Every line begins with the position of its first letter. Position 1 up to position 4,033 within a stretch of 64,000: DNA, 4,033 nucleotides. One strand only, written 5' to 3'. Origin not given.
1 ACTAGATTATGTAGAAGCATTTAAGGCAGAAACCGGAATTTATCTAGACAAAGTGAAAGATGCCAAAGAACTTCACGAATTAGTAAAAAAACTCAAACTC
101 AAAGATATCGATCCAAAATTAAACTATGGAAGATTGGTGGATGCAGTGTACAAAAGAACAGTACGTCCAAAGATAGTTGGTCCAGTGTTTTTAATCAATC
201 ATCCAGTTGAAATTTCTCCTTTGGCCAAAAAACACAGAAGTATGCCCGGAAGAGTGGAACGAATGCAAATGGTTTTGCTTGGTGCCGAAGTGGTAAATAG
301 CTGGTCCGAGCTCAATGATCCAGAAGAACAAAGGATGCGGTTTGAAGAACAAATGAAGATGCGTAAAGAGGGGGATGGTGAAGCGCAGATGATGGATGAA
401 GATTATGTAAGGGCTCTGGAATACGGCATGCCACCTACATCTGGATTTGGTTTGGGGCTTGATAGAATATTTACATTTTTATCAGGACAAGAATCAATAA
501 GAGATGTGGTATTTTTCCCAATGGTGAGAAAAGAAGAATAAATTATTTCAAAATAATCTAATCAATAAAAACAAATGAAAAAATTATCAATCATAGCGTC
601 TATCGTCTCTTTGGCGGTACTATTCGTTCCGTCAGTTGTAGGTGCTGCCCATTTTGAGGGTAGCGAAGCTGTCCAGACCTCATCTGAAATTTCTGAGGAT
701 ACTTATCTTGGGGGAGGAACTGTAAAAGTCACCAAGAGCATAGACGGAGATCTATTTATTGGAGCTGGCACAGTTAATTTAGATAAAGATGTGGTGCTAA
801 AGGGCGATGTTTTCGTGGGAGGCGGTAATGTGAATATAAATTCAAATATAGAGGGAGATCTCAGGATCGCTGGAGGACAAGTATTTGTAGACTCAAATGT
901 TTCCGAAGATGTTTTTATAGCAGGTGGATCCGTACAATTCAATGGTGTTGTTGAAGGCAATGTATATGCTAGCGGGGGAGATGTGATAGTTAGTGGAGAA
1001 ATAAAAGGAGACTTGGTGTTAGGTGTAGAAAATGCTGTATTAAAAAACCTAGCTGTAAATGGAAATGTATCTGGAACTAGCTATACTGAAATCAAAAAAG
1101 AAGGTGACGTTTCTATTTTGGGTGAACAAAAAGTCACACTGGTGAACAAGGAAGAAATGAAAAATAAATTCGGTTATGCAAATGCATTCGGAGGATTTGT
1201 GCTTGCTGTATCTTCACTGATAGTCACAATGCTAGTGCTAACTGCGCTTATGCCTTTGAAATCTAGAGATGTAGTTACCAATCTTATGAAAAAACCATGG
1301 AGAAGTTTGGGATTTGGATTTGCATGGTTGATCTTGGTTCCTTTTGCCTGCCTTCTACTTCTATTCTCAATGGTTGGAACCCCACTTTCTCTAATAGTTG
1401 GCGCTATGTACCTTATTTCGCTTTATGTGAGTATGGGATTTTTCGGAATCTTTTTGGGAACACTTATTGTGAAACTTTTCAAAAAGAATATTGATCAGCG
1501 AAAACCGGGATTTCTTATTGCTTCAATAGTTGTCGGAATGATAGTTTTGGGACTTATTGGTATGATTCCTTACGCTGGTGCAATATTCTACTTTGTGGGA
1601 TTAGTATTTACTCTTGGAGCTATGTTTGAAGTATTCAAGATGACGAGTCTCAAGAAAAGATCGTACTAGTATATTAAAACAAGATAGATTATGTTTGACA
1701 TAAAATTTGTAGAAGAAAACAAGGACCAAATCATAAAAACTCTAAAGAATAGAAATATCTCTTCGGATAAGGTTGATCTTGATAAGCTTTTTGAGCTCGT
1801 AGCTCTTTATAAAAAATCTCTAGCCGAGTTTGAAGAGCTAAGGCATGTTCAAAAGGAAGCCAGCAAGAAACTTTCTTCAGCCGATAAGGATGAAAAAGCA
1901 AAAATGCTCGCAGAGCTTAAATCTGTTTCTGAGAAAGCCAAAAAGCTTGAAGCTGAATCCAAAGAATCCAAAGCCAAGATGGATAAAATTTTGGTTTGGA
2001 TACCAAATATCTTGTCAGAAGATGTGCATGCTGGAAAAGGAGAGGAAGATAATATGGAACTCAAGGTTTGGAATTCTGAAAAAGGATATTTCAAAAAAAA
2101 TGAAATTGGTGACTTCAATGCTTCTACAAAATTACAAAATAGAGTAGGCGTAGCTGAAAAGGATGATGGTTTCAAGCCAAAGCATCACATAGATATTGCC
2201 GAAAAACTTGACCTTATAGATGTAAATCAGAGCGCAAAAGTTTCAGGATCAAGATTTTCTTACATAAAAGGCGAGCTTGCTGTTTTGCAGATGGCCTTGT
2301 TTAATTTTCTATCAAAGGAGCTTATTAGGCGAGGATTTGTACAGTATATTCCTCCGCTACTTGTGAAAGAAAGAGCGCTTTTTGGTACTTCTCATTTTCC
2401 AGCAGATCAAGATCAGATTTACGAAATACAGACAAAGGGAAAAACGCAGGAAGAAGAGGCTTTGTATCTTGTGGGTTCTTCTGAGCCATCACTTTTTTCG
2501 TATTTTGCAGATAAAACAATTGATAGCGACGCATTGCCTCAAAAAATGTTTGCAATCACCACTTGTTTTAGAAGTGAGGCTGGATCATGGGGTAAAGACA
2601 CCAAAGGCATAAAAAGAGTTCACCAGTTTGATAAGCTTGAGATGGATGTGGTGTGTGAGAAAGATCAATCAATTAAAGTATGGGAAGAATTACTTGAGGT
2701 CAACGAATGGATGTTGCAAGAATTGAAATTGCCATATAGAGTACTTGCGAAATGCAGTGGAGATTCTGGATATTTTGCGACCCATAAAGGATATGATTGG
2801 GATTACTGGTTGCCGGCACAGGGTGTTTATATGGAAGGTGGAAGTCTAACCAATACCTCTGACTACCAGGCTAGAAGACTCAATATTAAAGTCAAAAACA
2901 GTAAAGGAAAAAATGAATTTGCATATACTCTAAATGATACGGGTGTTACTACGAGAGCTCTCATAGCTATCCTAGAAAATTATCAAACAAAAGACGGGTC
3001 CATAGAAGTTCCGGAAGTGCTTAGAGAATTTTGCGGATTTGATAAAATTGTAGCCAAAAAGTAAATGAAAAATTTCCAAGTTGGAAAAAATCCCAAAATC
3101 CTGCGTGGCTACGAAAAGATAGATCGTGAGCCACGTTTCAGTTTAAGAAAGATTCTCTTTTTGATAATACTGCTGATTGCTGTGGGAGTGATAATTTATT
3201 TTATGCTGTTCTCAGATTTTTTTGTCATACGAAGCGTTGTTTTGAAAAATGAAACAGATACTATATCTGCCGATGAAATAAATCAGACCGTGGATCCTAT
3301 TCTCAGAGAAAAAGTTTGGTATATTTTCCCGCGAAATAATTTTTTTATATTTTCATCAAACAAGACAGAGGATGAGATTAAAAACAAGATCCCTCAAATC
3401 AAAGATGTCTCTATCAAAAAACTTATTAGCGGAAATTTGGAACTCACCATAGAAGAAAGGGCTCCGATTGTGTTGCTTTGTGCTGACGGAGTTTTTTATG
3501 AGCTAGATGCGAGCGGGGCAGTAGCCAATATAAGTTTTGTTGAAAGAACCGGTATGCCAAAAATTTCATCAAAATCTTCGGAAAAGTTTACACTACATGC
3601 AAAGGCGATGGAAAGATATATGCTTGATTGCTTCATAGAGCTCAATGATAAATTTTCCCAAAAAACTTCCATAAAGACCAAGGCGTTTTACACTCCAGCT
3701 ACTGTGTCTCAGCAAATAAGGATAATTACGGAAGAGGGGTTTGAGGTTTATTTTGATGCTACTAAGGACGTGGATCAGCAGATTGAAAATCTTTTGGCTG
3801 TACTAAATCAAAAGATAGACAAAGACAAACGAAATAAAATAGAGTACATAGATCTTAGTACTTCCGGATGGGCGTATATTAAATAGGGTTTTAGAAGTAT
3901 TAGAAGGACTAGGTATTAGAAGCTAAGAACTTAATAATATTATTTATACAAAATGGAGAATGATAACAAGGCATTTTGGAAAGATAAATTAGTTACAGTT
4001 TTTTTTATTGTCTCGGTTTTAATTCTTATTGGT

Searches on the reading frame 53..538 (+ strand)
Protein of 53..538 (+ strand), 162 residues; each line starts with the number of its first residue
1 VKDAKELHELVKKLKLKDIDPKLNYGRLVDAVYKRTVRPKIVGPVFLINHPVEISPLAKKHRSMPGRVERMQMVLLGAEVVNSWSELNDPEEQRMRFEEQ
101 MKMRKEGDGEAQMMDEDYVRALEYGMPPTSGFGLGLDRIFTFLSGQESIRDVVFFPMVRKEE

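Call 6: search_protein_families(library=pfam, proteins=[window:53-538:+], max_evalue=0.001)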
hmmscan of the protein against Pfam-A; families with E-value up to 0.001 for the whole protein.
window:53-538:+ (162 aa): 1 family
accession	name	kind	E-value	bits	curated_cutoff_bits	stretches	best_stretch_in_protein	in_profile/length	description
PF00152.25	tRNA-synt_2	-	8.7e-32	110.8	25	1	38-158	186-307/308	tRNA synthetases class II (D, K and N)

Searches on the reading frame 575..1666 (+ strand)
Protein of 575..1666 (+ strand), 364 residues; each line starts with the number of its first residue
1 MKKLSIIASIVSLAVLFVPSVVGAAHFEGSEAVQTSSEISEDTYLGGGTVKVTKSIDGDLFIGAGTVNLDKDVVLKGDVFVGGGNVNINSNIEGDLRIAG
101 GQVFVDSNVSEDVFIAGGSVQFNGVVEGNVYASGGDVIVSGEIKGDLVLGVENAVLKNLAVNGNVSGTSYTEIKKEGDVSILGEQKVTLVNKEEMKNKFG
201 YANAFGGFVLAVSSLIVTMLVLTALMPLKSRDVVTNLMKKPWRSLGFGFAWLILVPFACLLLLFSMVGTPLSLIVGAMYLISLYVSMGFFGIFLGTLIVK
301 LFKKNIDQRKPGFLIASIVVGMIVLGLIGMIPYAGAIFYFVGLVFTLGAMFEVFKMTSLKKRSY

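Call 6: search_protein_families(library=pfam, proteins=[window:575-1666:+], max_evalue=0.001)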
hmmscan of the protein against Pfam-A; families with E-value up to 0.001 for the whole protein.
window:575-1666:+ (364 aa): 0 families

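Call 13: search_protein_families(library=pfam, proteins=[window:575-1666:+], max_evalue=0.1)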
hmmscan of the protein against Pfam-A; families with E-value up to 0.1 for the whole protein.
window:575-1666:+ (364 aa): 2 families
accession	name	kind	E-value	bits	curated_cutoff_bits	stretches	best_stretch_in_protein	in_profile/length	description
PF04519.19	Bactofilin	-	0.003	18.2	27.9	1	89-166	6-81/98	Polymer-forming cytoskeletal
PF10761.14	DUF2590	-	0.063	13.9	27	0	33-68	58-93/100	Protein of unknown function (DUF2590)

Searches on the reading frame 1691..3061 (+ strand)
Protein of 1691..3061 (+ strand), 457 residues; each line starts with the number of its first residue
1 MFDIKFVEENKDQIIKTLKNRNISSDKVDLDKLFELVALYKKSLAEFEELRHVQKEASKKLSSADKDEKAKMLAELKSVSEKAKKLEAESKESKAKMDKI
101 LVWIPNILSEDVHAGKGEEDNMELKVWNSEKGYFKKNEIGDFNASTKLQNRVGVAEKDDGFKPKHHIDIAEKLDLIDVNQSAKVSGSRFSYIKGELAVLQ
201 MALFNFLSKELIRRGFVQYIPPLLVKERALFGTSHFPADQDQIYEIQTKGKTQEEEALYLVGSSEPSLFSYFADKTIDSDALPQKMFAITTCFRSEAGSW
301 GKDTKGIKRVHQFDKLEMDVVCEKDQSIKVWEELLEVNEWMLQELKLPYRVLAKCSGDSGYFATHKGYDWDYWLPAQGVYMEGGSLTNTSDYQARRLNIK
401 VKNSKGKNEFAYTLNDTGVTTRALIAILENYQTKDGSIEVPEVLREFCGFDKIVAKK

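Call 6: search_protein_families(library=pfam, proteins=[window:1691-3061:+], max_evalue=0.001)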
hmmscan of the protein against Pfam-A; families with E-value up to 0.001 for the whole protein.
window:1691-3061:+ (457 aa): 2 families
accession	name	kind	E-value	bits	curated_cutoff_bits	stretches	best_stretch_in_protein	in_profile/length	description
PF00587.30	tRNA-synt_2b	-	2.3e-32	112.9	29.3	1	252-431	5-179/179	tRNA synthetase class II core domain (G, H, P, S and T)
PF02403.27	Seryl_tRNA_N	-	3.3e-17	63.1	28.2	1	1-107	1-107/108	Seryl-tRNA synthetase N-terminal domain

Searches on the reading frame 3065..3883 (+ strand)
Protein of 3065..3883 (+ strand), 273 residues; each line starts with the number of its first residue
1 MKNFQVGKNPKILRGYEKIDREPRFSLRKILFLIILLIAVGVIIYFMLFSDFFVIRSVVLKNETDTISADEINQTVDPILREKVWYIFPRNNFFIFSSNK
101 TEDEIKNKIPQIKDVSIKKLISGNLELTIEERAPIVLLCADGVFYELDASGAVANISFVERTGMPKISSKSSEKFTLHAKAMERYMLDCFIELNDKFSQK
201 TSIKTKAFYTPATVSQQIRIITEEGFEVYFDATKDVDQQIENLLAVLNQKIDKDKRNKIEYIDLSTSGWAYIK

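Call 6: search_protein_families(library=pfam, proteins=[window:3065-3883:+], max_evalue=0.001)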
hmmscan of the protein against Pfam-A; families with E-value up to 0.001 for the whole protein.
window:3065-3883:+ (273 aa): 2 families
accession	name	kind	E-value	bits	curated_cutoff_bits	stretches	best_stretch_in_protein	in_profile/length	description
PF13314.11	DUF4083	-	8.5e-05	22.9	25.4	1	31-80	2-51/57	Domain of unknown function (DUF4083)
PF08478.15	POTRA_1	-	0.00037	21.2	23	1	89-132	27-69/69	POTRA domain, FtsQ-type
